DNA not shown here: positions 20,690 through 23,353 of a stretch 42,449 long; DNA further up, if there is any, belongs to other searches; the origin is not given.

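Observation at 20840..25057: Operon of a beta-lactamase-fold serine hydrolase, a minimal (PflA-size) activase and a divergent PFL2-class glycyl radical enzyme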

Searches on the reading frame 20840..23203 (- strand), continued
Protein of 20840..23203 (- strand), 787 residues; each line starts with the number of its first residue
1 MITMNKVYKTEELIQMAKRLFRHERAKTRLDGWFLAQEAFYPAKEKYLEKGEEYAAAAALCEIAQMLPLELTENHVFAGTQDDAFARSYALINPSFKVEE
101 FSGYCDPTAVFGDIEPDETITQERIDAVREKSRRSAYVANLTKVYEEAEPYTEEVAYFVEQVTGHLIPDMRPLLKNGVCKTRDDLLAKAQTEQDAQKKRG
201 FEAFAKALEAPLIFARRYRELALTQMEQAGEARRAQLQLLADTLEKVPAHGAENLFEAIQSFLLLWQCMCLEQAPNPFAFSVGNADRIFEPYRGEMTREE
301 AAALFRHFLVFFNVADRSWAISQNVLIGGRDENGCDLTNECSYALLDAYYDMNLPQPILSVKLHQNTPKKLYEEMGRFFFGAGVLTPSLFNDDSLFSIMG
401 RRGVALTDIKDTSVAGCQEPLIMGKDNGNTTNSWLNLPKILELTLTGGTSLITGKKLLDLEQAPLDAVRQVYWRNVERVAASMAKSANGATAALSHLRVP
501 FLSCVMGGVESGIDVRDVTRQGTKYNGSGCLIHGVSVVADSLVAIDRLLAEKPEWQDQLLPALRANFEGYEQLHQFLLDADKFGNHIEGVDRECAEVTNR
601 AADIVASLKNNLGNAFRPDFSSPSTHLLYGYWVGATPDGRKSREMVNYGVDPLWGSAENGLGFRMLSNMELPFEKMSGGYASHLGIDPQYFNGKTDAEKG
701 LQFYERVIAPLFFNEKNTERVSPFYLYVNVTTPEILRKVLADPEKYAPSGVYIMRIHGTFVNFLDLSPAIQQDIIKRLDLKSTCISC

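Call 13: search_protein_families(library=pfam, proteins=[L079:10337-11626:+, L079:11616-12635:+, L004:3657-5768:-, L004:6438-7118:-, L004:12665-13294:+, L004:13677-15131:+, L010:12629-15094:+, L005:4801-6015:+], max_evalue=0.001)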
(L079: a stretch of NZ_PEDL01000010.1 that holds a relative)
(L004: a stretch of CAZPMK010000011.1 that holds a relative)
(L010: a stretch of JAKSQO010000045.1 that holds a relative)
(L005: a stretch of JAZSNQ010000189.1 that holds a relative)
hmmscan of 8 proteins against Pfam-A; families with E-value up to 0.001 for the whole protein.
L079:10337-11626:+ (429 aa): 2 families
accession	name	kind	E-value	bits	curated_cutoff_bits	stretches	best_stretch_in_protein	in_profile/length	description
PF00370.27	FGGY_N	-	4.7e-13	49.7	28.8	1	4-179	3-189/245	FGGY family of carbohydrate kinases, N-terminal domain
PF02782.22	FGGY_C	-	3.3e-08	34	27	1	226-411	3-197/198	FGGY family of carbohydrate kinases, C-terminal domain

L079:11616-12635:+ (339 aa): 2 families
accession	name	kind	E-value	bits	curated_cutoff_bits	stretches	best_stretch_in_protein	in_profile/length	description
PF07883.17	Cupin_2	-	2.6e-05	24.3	27.2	0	170-189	37-56/70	Cupin domain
PF21621.3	MPI_cupin_dom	-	3.7e-05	24.1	27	1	267-330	8-71/79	Mannose-6-phosphate isomerase, cupin domain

L004:3657-5768:- (703 aa): 1 family
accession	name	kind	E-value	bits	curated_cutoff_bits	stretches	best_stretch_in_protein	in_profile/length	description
PF07494.17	Reg_prop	-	6e-05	23.2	20.4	0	25-47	1-23/24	Two component regulator propeller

L004:6438-7118:- (226 aa): 2 families
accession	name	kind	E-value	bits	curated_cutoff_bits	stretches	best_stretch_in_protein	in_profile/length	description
PF03099.24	BPL_LplA_LipB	-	1e-17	64.7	21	1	4-123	3-133/133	Biotin/lipoate A/B protein ligase family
PF02237.23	BPL_C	-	2.2e-05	24.7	21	1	179-224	2-47/48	Biotin protein ligase C terminal domain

L004:12665-13294:+ (209 aa): 1 family
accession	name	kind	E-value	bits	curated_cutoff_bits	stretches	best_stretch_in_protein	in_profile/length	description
PF00160.26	Pro_isomerase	-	2.6e-44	151.7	21.7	1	47-207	2-159/159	Cyclophilin type peptidyl-prolyl cis-trans isomerase/CLD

L004:13677-15131:+ (484 aa): 1 family
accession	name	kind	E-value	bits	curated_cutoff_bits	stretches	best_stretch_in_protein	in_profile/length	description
PF04734.18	Ceramidase_alk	-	0.00021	20.5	32.1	1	99-204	48-151/509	Neutral/alkaline non-lysosomal ceramidase, N-terminal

L010:12629-15094:+ (821 aa): 4 families
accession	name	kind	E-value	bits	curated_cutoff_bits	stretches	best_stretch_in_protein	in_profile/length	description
PF01074.27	Glyco_hydro_38N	-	2.4e-55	188.3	25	1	15-264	2-265/270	Glycosyl hydrolases family 38 N-terminal domain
PF07748.19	Glyco_hydro_38C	-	3e-31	109.7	25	1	490-680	1-204/206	Glycosyl hydrolases family 38 C-terminal domain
PF09261.16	Alpha-mann_mid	-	7.3e-15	55.3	31.1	1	277-352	4-78/96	Alpha mannosidase middle domain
PF17677.7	Glyco_hydro38C2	-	8.9e-06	26.2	22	1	752-789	1-37/72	Glycosyl hydrolases family 38 C-terminal beta sandwich domain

L005:4801-6015:+ (404 aa): 8 families
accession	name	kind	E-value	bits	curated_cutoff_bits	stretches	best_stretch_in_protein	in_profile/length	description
PF01613.24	Flavin_Reduct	-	1.9e-29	103.2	27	1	19-164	1-145/153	Flavin reductase like domain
PF21349.2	RUBY_RBDX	-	1.2e-25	89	26.5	2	369-398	1-30/30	Rubrerythrin, rubredoxin-like domain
PF02915.23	Rubrerythrin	-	1.7e-24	87.2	22.8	1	237-352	1-137/137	Rubrerythrin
PF23458.2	DUF7130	-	1.6e-10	41.1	35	1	353-397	39-83/89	Domain of unknown function (DUF7130)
PF00210.30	Ferritin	-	8.5e-06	26.2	24.5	1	238-320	3-72/142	Ferritin-like domain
PF23455.1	DUF7129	-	1.2e-05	25.4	30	0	364-391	7-34/45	Domain of unknown function (DUF7129)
PF14206.11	Cys_rich_CPCC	-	0.0003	21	24.5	0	182-235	1-52/75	Cysteine-rich CPCC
PF01155.25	HypA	-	0.00047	20.6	28.9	0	363-395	65-97/112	Hydrogenase/urease nickel incorporation, metallochaperone, hypA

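Call 14: search_solved_structures(query=window:20840-23203:-, max_evalue=0.001, show_alignments=2)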
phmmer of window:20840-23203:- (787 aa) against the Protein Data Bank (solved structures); distinct sequences matched with E-value up to 0.001: 34.
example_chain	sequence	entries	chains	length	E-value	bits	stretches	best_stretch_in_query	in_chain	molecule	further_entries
1r8w_A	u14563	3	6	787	4.7e-51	177.3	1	160-778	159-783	glycerol dehydratase | B12-independent glycerol dehydratase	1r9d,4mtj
2f3o_A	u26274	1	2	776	2.6e-48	168.2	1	196-779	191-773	pyruvate formate-lyase 2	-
8id0_A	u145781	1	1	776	1.1e-47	166.1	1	14-779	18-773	formate C-acetyltransferase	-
8yjo_A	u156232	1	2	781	6.4e-47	163.6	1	93-778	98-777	Probable dehydratase PflD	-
6vxc_A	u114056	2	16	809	1.3e-44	156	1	161-778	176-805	Trans-4-hydroxy-L-proline dehydratase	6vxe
9rco_A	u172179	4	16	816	1.1e-43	152.9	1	164-779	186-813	Glycyl radical protein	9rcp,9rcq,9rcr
8id1_A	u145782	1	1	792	4.5e-42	147.5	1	200-779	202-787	Formate C-acetyltransferase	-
9f3w_A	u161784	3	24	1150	7.4e-42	146.8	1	191-778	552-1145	Choline trimethylamine-lyase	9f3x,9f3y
5i2a_A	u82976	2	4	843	5.3e-41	144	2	201-567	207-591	Diol-dehydratase | Diol dehydratase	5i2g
8iof_A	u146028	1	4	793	3.9e-40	141.1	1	165-781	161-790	Benzylsuccinate synthase alpha subunit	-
7kq3_A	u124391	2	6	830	2.1e-38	135.4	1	192-777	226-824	Isethionate sulfite-lyase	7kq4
5a0z_A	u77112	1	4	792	3.3e-38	134.8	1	191-778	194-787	CHOLINE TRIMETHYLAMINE LYASE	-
5a0u_A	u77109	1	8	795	3.4e-38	134.7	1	191-778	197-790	CHOLINE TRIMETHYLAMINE LYASE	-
5fau_A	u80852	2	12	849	6.6e-38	133.8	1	192-778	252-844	Choline trimethylamine-lyase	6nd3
9ht9_A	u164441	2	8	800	7.5e-38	133.6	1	192-778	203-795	Choline trimethylamine-lyase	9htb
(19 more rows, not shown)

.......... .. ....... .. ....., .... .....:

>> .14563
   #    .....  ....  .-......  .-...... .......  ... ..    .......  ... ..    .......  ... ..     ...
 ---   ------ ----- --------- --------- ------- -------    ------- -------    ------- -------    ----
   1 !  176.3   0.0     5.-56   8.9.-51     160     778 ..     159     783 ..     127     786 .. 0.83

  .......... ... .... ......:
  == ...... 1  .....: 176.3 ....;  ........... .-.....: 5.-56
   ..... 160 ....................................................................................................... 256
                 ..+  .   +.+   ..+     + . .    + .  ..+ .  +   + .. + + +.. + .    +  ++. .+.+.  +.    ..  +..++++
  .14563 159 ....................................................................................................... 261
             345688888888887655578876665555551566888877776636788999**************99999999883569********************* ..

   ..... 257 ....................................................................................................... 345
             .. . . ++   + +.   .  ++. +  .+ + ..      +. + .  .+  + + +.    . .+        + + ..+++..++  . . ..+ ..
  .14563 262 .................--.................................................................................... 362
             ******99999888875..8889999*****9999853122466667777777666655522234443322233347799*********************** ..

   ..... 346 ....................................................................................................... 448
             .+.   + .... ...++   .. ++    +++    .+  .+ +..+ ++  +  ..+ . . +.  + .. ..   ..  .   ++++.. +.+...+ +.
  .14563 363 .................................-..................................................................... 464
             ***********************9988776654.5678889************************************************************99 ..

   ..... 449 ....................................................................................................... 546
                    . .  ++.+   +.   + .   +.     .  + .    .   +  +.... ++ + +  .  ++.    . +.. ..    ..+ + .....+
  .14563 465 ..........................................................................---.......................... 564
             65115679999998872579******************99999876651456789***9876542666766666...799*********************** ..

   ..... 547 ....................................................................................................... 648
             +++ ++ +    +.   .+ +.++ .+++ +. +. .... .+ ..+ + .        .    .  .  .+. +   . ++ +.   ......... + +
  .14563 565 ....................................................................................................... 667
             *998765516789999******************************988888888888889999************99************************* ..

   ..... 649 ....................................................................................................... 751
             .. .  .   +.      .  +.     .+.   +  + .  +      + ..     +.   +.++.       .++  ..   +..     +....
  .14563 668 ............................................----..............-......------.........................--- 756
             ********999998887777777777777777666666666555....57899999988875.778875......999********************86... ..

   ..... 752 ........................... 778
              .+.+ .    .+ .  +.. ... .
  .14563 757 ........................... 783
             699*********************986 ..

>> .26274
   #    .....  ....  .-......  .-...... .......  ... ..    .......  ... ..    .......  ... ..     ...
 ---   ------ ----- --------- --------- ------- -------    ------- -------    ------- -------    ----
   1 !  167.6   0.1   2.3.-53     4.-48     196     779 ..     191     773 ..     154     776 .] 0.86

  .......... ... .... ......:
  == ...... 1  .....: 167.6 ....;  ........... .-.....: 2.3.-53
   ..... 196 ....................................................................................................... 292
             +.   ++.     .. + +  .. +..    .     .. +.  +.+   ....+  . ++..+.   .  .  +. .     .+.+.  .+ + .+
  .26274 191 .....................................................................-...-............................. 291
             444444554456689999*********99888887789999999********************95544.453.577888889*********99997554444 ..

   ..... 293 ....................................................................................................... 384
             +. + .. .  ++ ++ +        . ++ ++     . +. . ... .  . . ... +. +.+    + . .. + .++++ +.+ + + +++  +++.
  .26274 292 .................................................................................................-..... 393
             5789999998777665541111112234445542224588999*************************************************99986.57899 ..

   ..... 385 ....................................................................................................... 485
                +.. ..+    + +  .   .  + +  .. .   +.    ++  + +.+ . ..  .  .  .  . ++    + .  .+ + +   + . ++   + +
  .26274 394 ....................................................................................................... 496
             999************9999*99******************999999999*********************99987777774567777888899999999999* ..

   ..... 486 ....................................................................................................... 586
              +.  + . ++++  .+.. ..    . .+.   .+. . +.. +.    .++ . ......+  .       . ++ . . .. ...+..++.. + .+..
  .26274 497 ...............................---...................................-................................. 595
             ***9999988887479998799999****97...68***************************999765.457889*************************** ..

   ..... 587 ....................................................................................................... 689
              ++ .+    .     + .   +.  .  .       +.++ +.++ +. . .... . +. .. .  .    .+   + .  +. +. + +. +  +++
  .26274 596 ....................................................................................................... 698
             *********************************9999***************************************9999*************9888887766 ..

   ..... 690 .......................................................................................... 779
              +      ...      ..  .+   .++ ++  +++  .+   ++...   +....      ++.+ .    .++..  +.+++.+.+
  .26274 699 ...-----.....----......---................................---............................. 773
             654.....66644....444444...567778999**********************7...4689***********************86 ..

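Call 22: search_protein_families(library=ncbifam, proteins=[L079:10337-11626:+, L079:11616-12635:+, L079:7286-7990:+], max_evalue=0.001)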
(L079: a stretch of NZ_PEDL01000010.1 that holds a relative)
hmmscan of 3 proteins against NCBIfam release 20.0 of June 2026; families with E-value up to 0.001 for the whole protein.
L079:10337-11626:+ (429 aa): 8 families
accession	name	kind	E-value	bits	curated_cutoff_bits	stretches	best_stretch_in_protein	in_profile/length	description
TIGR01312.1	XylB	equivalog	1.9e-23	82.8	380.25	1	4-424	1-451/481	xylulokinase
TIGR01314.1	gntK_FGGY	equivalog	2.7e-12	46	648.55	2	252-425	283-463/505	gluconokinase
NF003154.0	PRK04123.1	equivalog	2e-11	43.3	428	1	372-425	451-505/554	ribulokinase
TIGR01311.1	glycerol_kin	equivalog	1.5e-10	40.1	590.35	1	5-423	5-461/496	glycerol kinase GlpK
NF000756.0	PRK00047.1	subfamily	3.1e-10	39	498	1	5-424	9-464/502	glycerol kinase GlpK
TIGR02628.1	fuculo_kin_coli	equivalog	1.8e-05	23.9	470.9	1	193-427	223-457/465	L-fuculokinase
NF011601.0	PRK15027.1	equivalog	6e-05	21.6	912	1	4-101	3-101/484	xylulokinase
TIGR01234.1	L-ribulokinase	equivalog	9.6e-05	21.3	583.25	0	372-422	444-495/536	ribulokinase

L079:11616-12635:+ (339 aa): 1 family
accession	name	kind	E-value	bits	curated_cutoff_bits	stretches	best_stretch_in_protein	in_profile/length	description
TIGR00218.1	manA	equivalog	1.8e-21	76.7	116.2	2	120-330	153-352/359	mannose-6-phosphate isomerase, class I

L079:7286-7990:+ (234 aa): 33 families (the best 25 are shown)
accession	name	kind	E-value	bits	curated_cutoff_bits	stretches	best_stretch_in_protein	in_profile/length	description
TIGR02494.1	PFLE_PFLC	subfamily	8.1e-52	176.3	174.35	2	48-203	103-264/293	glycyl-radical enzyme activating protein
NF043069.1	T4HPD_activ_SAM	equivalog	7.2e-44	150.3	425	2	48-231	103-295/299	trans-4-hydroxy-L-proline dehydratase activase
TIGR02493.1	PFLA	equivalog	9.6e-43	146.2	231.75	1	11-203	10-207/235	pyruvate formate-lyase-activating protein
NF033717.2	HPDL_rSAM_activ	equivalog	6.1e-42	144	420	2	47-221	110-293/311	4-hydroxyphenylacetate decarboxylase activase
NF048010.1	SfplDhtActHpsHDes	equivalog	5.1e-41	140.4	430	2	49-202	112-272/298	(2S)-3-sulfopropanediol dehydratase activating enzyme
TIGR04395.1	cutC_activ_rSAM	equivalog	4.4e-39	134.6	360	2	48-231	109-304/309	choline TMA-lyase-activating enzyme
NF033719.1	ind_deCO2_activ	equivalog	1.2e-37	129.8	425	2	49-203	111-268/302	indoleacetate decarboxylase activase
NF048008.1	SfplDhtActHpfHKleb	equivalog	3e-37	128.6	500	2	49-202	107-267/308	(2S)-3-sulfopropanediol dehydratase activating enzyme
NF008356.0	PRK11145.1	equivalog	1.3e-31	109.8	375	1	12-207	16-219/246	pyruvate formate lyase 1-activating protein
TIGR04041.1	activase_YjjW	hypoth_equivalog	5.6e-30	104.7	250.2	2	48-200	92-245/276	YjjW family glycine radical enzyme activase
NF007483.0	PRK10076.1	equivalog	7.2e-28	97.6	326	2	47-202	96-255/292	[formate-C-acetyltransferase]-activating enzyme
TIGR04003.1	rSAM_BssD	equivalog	7.2e-27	94.4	496.45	2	49-201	108-267/314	[benzylsuccinate synthase]-activating enzyme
TIGR02495.1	NrdG2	equivalog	4e-20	72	131.15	1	21-169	21-169/193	anaerobic ribonucleoside-triphosphate reductase activating protein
TIGR02491.1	NrdG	equivalog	7.6e-11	42.2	126.1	1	13-145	12-152/154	anaerobic ribonucleoside-triphosphate reductase activating protein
NF038283.1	viperin_w_prok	equivalog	1.6e-10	40.6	180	1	21-155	6-148/281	viperin family antiviral radical SAM protein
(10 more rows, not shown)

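Call 24: find_encoding_contigs(protein=P0002, flank=10000, max_places=4)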
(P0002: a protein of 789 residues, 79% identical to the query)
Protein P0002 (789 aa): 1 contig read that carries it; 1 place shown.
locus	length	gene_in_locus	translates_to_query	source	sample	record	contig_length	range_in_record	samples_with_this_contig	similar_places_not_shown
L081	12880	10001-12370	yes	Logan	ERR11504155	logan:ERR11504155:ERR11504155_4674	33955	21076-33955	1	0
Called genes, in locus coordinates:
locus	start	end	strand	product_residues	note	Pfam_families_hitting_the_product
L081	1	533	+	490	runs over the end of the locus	PF00672:HAMP, PF00512:HisKA, PF02518:HATPase_c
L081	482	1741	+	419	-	PF17820:PDZ_6 (weak)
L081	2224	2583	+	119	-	-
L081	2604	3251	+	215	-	PF00440:TetR_N, PF14278:TetR_C_8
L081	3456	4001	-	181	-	PF13420:Acetyltransf_4, PF00583:Acetyltransf_1, PF13673:Acetyltransf_10, PF13508:Acetyltransf_7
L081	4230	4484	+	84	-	-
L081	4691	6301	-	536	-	PF04542:Sigma70_r2 (weak), PF08281:Sigma70_r4_2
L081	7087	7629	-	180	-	PF12641:Flavodoxin_3 (weak), PF12724:Flavodoxin_5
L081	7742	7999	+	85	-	-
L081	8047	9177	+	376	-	PF00144:Beta-lactamase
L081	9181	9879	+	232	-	PF13353:Fer4_12, PF04055:Radical_SAM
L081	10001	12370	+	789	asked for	PF02901:PFL-like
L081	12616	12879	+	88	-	?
